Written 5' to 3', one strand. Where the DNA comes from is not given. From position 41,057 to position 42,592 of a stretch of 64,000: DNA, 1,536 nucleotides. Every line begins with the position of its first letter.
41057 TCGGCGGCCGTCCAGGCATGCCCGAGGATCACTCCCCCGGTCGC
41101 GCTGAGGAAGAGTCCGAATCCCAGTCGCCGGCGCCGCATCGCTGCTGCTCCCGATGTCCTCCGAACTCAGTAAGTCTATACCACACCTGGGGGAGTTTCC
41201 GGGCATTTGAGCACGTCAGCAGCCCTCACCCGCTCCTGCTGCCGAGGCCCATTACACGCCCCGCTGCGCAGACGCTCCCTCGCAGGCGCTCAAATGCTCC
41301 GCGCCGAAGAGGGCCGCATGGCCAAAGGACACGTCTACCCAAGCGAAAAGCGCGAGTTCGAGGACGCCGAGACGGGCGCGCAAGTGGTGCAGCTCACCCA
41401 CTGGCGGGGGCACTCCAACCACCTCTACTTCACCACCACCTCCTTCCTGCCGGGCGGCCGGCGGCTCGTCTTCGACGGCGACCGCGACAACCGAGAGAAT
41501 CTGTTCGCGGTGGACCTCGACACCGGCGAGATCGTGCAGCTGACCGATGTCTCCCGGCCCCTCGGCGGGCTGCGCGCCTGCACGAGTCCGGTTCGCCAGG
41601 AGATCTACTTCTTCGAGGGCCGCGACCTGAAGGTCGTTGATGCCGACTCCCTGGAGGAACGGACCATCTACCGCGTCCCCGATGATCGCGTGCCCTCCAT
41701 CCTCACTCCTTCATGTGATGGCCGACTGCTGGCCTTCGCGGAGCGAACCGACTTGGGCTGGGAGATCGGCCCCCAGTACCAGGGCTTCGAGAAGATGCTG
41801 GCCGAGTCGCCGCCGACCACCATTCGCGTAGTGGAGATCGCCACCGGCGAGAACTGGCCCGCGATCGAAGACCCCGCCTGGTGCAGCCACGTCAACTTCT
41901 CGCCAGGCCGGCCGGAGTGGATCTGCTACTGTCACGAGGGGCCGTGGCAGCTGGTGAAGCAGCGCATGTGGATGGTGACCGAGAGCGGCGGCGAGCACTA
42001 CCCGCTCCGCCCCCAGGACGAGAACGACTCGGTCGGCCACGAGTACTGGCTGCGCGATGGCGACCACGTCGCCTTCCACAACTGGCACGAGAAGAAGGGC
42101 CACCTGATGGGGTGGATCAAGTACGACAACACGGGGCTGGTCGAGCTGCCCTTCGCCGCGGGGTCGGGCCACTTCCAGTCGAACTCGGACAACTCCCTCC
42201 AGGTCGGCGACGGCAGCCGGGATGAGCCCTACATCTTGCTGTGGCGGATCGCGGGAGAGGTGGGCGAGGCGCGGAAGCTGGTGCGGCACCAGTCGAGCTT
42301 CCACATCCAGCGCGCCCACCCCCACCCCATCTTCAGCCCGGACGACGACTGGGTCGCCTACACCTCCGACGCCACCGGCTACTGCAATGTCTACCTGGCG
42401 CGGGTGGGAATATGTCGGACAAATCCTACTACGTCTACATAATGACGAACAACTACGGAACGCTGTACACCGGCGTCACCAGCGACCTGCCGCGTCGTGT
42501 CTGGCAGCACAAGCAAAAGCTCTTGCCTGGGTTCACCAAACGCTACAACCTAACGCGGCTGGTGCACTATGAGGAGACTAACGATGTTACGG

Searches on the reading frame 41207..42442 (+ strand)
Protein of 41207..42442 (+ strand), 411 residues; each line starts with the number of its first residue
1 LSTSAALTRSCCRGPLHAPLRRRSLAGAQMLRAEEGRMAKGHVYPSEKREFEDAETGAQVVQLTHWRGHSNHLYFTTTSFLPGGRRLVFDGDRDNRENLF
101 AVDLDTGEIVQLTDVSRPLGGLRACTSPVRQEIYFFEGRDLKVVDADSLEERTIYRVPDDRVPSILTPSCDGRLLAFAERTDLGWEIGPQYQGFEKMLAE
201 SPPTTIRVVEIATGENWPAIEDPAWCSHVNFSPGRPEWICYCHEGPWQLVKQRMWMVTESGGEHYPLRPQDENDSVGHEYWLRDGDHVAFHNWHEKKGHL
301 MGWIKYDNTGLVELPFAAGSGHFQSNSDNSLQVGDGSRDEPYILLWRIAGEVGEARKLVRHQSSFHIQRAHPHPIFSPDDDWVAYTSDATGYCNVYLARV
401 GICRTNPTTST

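Call 71: search_protein_families(library=padloc, proteins=[window:41207-42442:+], max_evalue=0.001)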
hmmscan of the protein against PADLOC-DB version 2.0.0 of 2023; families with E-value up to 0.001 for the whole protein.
window:41207-42442:+ (411 aa): 0 families

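Call 72: search_protein_families(library=pfam, proteins=[window:41207-42442:+], max_evalue=0.001)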
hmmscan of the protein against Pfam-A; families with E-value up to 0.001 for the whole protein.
window:41207-42442:+ (411 aa): 2 families
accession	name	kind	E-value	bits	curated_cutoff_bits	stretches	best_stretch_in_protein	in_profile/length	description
PF14583.12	Pectate_lyase22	-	2e-41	142.5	30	1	38-400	1-382/386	Oligogalacturonate lyase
PF07676.18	PD40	-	0.0001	22.6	20.9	0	374-396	14-37/38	WD40-like Beta Propeller Repeat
